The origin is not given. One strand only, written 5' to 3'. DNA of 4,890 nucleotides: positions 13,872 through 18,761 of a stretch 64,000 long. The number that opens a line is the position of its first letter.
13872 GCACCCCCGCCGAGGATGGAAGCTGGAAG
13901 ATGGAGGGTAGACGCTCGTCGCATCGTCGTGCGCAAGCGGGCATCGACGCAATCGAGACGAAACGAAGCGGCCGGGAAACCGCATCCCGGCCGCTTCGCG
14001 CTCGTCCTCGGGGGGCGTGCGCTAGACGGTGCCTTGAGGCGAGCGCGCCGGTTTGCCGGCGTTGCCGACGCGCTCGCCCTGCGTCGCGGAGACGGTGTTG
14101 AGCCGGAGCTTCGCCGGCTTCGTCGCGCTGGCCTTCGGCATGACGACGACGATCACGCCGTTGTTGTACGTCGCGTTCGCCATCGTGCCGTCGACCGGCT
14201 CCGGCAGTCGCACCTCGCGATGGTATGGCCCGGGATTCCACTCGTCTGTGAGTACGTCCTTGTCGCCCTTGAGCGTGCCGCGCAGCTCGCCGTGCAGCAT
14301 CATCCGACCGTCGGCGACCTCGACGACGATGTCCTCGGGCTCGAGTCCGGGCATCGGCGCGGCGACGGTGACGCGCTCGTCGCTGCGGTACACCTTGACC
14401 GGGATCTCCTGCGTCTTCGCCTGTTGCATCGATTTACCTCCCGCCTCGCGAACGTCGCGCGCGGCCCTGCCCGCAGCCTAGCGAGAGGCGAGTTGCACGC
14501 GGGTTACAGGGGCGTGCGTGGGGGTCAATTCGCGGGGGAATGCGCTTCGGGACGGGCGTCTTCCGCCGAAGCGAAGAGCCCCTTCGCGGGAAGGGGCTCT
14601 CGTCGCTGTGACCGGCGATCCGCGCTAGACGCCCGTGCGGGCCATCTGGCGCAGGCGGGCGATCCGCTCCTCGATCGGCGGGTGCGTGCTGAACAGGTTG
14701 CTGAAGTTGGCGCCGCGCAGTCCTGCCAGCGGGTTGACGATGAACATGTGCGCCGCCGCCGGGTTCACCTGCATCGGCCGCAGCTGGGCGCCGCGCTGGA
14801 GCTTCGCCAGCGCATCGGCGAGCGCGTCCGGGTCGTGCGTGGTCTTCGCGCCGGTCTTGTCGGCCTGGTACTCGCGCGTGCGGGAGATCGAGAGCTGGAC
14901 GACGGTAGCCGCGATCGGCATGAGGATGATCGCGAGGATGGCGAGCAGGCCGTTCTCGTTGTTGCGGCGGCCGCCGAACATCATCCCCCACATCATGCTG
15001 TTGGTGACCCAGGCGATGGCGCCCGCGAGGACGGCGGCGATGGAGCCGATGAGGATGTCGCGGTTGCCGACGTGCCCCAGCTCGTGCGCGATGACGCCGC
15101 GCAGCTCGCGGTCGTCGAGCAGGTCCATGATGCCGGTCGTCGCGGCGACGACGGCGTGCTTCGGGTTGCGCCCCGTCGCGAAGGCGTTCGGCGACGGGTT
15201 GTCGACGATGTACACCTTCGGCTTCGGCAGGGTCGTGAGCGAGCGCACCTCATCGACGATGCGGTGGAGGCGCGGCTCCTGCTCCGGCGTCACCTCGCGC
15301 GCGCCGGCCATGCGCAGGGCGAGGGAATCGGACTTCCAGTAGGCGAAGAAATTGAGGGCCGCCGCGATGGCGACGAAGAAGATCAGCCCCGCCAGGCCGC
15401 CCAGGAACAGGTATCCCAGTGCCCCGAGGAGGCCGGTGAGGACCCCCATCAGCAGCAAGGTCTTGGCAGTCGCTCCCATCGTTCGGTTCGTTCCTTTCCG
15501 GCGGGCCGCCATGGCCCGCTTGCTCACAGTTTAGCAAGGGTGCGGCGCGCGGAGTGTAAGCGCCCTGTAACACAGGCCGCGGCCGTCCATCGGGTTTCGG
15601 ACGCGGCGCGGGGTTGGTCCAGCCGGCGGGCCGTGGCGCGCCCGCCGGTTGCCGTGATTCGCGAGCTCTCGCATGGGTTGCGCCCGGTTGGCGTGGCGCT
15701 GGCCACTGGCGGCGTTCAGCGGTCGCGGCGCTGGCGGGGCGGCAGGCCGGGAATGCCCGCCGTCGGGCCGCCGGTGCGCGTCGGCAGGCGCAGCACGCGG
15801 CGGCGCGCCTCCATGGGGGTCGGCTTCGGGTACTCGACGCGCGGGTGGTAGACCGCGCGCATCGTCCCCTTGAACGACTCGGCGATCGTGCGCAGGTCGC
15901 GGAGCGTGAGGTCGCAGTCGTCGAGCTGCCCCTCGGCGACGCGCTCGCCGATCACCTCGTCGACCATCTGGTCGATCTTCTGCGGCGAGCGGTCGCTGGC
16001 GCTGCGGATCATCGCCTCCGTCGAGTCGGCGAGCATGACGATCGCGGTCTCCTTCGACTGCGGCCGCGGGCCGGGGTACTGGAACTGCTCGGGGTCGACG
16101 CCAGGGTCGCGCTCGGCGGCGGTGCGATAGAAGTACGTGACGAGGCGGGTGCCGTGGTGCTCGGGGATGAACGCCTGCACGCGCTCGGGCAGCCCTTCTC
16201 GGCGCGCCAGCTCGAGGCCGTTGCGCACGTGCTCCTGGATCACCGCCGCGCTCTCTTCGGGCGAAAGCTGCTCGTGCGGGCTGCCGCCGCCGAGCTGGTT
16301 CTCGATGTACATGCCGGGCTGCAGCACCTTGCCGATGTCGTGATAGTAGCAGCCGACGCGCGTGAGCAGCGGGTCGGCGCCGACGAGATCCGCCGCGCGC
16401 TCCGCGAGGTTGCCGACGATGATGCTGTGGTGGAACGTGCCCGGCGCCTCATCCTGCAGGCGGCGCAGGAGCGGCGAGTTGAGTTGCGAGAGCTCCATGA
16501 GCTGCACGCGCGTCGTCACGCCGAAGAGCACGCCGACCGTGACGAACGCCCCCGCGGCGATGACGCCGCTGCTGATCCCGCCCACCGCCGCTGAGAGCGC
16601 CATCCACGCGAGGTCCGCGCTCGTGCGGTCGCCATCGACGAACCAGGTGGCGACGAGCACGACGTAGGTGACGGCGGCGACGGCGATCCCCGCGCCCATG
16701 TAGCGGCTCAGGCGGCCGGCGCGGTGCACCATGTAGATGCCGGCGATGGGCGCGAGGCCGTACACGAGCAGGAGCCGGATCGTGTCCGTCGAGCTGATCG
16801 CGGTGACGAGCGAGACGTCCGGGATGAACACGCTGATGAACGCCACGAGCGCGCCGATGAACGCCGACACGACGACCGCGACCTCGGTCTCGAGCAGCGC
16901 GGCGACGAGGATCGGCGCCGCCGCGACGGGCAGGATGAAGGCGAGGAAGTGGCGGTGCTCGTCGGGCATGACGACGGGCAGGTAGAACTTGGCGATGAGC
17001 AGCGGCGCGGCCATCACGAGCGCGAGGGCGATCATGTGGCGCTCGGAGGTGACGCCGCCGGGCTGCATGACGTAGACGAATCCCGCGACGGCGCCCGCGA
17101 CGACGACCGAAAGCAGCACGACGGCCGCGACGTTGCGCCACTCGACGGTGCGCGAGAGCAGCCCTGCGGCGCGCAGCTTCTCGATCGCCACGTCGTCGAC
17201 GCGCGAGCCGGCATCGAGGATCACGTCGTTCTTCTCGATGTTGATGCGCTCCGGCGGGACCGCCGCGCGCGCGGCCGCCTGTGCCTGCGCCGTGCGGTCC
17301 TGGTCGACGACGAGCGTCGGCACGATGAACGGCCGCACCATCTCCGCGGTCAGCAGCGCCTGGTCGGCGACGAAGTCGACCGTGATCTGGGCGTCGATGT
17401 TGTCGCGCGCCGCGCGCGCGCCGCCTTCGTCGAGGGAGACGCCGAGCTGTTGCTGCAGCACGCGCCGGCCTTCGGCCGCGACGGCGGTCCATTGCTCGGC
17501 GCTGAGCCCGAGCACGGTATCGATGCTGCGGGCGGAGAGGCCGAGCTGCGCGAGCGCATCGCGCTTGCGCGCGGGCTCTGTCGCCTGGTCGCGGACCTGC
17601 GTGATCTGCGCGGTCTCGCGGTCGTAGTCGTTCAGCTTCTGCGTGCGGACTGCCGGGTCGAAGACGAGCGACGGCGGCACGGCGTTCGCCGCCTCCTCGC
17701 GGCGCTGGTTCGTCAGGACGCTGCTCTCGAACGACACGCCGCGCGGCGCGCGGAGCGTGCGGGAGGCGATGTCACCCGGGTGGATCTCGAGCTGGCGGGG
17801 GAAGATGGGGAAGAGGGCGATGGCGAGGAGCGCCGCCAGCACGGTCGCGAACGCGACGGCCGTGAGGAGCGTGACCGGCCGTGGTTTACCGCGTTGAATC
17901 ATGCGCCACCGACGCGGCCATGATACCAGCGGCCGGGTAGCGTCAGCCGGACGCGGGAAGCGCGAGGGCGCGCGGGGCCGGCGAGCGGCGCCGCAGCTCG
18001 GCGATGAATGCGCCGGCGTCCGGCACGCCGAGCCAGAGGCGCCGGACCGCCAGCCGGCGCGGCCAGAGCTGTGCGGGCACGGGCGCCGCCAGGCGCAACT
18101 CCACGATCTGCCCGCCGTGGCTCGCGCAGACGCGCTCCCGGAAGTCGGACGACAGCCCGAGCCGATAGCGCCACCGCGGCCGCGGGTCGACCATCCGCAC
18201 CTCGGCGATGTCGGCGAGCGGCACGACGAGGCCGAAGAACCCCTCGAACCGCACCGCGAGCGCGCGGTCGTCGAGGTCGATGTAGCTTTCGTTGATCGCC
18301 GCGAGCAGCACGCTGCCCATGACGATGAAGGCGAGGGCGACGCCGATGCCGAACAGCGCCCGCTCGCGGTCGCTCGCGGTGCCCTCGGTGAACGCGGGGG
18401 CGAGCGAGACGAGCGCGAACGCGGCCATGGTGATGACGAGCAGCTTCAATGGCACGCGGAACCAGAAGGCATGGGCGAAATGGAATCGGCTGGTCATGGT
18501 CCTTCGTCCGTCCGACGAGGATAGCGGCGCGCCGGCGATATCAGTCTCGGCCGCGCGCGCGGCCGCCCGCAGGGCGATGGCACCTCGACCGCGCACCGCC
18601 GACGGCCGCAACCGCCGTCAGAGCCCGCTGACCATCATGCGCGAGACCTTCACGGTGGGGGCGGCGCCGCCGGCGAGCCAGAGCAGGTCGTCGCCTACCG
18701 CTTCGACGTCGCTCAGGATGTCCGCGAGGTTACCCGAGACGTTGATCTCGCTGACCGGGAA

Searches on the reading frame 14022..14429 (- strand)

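Call 5: search_protein_families(library=pfam, proteins=[window:14022-14429:-], max_evalue=0.01)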
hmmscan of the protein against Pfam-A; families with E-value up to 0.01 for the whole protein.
window:14022-14429:- (135 aa): 1 family
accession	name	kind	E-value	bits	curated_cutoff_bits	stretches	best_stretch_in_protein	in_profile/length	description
PF00011.27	HSP20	-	4.3e-14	52.9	20.8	1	15-106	4-94/102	Hsp20/alpha crystallin family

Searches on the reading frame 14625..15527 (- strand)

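Call 5: search_protein_families(library=pfam, proteins=[window:14625-15527:-], max_evalue=0.01)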
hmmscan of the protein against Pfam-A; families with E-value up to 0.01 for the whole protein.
window:14625-15527:- (300 aa): 2 families
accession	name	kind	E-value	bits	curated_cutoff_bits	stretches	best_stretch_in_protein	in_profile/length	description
PF01435.24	Peptidase_M48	-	7.7e-39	133.9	20.3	1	81-295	1-185/186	Peptidase family M48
PF05569.17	Peptidase_M56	-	0.0027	17.4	31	1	130-185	181-234/296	BlaR1 peptidase M56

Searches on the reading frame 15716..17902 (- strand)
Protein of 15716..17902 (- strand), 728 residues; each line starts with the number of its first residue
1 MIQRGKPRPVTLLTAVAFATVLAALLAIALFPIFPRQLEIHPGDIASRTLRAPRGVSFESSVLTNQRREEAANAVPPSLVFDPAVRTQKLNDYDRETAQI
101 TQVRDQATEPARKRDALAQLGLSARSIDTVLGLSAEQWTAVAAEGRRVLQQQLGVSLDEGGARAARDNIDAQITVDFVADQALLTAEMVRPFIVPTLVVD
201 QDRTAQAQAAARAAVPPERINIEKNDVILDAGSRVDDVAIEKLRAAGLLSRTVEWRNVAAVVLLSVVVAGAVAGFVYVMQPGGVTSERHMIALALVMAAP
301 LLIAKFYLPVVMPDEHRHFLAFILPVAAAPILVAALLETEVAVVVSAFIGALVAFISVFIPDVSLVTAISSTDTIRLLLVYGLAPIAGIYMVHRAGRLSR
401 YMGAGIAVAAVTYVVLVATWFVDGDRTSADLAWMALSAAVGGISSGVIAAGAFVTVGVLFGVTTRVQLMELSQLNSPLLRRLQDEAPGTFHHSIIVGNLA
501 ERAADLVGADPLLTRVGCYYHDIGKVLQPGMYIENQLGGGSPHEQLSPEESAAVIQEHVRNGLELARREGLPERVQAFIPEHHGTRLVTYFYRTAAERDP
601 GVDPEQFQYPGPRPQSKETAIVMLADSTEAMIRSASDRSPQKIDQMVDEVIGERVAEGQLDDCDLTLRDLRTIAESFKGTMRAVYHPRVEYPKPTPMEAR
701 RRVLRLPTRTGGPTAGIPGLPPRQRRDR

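Call 5: search_protein_families(library=pfam, proteins=[window:15716-17902:-], max_evalue=0.01)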
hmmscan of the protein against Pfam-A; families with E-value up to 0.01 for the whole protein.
window:15716-17902:- (728 aa): 3 families
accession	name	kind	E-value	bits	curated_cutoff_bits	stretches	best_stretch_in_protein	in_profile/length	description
PF07697.16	7TMR-HDED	-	6.7e-38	131.3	27.6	1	42-249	2-223/224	7TM-HD extracellular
PF01966.28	HD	-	6.7e-17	62.3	22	1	489-631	1-116/116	HD domain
PF07698.17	7TM-7TMR_HD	-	5.1e-13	49.8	29.4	1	256-464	2-190/190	7TM receptor with intracellular HD hydrolase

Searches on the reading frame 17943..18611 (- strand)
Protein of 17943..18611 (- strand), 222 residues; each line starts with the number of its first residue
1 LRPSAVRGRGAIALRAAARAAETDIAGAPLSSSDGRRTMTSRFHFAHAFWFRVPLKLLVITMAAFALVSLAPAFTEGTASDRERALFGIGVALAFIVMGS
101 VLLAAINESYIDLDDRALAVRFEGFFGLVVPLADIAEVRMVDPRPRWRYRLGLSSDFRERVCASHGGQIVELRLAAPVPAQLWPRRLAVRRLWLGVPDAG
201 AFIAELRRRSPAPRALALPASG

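Call 5: search_protein_families(library=pfam, proteins=[window:17943-18611:-], max_evalue=0.01)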
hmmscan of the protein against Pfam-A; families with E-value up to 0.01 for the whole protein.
window:17943-18611:- (222 aa): 0 families

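Call 24: search_protein_families(library=ncbifam, proteins=[window:17943-18497:-], max_evalue=0.1)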
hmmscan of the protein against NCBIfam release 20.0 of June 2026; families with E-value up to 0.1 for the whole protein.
window:17943-18497:- (184 aa): 0 families

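Call 37: search_protein_families(library=pfam, proteins=[window:17943-18497:-], max_evalue=10)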
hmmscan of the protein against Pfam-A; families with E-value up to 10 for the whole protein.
window:17943-18497:- (184 aa): 0 families

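Call 46: search_solved_structures(query=A3, max_evalue=10)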
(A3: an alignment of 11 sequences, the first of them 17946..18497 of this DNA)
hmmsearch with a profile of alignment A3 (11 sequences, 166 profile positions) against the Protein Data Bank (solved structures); distinct sequences matched with E-value up to 10: 0.

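Call 52: predict_structure(protein=window:17946-18497:-)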
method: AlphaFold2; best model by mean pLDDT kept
length: 184 residues; sequences in the alignment: 1
mean_pLDDT: 68.8   pTM: 0.53
mean pLDDT of the five models: 68.8, 49.0, 48.6, 47.5, 45.2
residues with pLDDT >= 90: 1; 70-90: 100; 50-70: 54; < 50: 29
segments of 3 or more residues with pLDDT < 50: 8-14, 109-116, 178-184
pLDDT, mean of each block of 10 residues (from residue 1): 45 56 80 83 85 81 59 74 61 83 64 48 63 82 60 78 87 63 39
secondary structure, 60 per line:
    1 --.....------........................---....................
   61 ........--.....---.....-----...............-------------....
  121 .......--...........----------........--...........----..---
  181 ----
elements in order: E3-7 H14-37 H41-68 E71-75 E79-83 E89-93 E97-103 H117-127 E130-140 E151-158 H161-171
